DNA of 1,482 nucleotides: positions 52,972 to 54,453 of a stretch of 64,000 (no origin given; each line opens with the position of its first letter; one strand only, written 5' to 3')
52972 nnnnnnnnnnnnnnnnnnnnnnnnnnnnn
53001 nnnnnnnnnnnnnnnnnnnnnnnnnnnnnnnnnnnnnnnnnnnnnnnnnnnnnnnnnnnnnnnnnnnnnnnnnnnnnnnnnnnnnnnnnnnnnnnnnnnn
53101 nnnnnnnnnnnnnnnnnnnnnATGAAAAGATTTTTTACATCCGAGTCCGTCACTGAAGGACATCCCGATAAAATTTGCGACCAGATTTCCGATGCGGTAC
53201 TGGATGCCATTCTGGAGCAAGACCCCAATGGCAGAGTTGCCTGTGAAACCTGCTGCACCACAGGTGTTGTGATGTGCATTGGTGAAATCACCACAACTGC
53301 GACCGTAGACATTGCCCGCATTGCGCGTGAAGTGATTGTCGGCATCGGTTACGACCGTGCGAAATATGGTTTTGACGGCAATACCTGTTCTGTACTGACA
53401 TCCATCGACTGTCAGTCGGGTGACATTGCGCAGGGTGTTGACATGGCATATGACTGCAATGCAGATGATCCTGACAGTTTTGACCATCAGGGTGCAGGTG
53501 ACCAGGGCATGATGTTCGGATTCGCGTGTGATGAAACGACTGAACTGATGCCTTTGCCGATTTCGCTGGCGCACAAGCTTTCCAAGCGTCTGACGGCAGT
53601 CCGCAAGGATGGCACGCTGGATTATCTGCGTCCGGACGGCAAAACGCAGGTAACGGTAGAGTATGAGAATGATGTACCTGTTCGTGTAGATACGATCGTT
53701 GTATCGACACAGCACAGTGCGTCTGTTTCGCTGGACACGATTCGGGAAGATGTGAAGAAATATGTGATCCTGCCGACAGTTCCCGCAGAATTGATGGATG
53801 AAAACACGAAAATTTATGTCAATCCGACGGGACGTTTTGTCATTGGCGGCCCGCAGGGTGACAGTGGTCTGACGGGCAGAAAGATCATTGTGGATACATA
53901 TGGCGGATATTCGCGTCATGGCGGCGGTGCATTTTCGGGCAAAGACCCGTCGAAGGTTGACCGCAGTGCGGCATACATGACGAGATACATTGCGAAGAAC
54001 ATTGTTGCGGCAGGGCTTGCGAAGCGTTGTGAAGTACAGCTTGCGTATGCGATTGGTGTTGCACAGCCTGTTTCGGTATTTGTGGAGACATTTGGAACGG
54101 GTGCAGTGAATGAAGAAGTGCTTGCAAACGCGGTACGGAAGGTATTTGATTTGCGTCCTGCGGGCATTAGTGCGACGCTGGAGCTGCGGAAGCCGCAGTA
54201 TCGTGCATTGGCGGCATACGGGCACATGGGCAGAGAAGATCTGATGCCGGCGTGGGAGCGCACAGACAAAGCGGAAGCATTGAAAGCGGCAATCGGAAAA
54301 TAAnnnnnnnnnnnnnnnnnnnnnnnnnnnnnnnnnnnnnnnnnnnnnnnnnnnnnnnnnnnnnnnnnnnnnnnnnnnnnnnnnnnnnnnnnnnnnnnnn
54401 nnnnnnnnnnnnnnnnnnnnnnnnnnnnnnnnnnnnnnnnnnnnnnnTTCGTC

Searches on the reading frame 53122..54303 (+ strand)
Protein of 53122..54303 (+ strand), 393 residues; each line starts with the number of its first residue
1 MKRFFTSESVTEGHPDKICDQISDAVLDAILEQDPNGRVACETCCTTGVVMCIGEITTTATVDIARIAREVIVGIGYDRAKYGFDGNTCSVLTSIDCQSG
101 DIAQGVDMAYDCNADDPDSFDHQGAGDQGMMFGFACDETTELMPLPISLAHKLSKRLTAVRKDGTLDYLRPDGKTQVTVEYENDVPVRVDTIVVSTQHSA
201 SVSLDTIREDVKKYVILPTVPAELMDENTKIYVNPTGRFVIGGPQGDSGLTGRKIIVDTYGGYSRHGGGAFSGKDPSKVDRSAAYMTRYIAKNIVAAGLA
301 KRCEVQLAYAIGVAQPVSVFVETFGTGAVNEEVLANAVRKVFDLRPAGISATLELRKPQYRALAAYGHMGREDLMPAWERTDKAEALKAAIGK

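Call 17: list_cluster_members(proteins=[window:53122-54303:+, window:38288-39382:-, window:40734-41336:-, window:55819-58422:-, window:36334-37707:-, window:45673-52701:-])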
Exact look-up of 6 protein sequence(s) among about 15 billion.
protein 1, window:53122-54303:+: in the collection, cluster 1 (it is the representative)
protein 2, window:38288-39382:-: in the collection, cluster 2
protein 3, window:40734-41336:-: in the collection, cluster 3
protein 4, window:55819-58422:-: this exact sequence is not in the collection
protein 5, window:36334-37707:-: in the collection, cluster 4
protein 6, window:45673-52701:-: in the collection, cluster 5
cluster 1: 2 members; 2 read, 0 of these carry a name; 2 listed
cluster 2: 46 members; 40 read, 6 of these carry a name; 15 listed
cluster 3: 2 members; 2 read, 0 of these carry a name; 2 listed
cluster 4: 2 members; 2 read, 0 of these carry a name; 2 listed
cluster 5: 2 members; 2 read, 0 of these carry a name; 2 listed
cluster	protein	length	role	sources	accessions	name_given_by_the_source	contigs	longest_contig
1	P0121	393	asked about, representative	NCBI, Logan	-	-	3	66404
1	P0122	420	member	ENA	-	-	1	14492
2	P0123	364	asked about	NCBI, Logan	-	-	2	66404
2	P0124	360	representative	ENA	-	-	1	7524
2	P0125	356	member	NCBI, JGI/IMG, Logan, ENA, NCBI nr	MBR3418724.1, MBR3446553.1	MAG: Holliday junction branch migration DNA helicase RuvB [Oscillospiraceae bacterium] | Holliday junction branch migration DNA helicase RuvB [Oscillospiraceae bacterium]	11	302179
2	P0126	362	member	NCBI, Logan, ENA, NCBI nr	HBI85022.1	MAG TPA: Holliday junction branch migration DNA helicase RuvB [Ruminococcus sp.] | Holliday junction branch migration DNA helicase RuvB [Ruminococcus sp.]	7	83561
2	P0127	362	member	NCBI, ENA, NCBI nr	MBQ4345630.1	MAG: Holliday junction branch migration DNA helicase RuvB [Oscillospiraceae bacterium] | Holliday junction branch migration DNA helicase RuvB [Oscillospiraceae bacterium]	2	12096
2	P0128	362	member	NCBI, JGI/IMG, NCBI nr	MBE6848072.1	MAG: Holliday junction branch migration DNA helicase RuvB [Ruminococcus sp.] | Holliday junction branch migration DNA helicase RuvB [Ruminococcus sp.]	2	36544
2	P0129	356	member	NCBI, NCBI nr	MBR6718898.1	MAG: Holliday junction branch migration DNA helicase RuvB [Oscillospiraceae bacterium] | Holliday junction branch migration DNA helicase RuvB [Oscillospiraceae bacterium]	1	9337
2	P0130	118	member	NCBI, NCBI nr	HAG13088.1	MAG TPA: Holliday junction branch migration DNA helicase RuvB, partial [Ruminococcus sp.] | Holliday junction branch migration DNA helicase RuvB [Ruminococcus sp.]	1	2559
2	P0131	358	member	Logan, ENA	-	-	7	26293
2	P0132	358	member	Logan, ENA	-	-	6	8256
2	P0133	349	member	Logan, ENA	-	-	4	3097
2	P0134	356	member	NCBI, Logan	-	-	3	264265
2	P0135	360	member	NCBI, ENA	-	-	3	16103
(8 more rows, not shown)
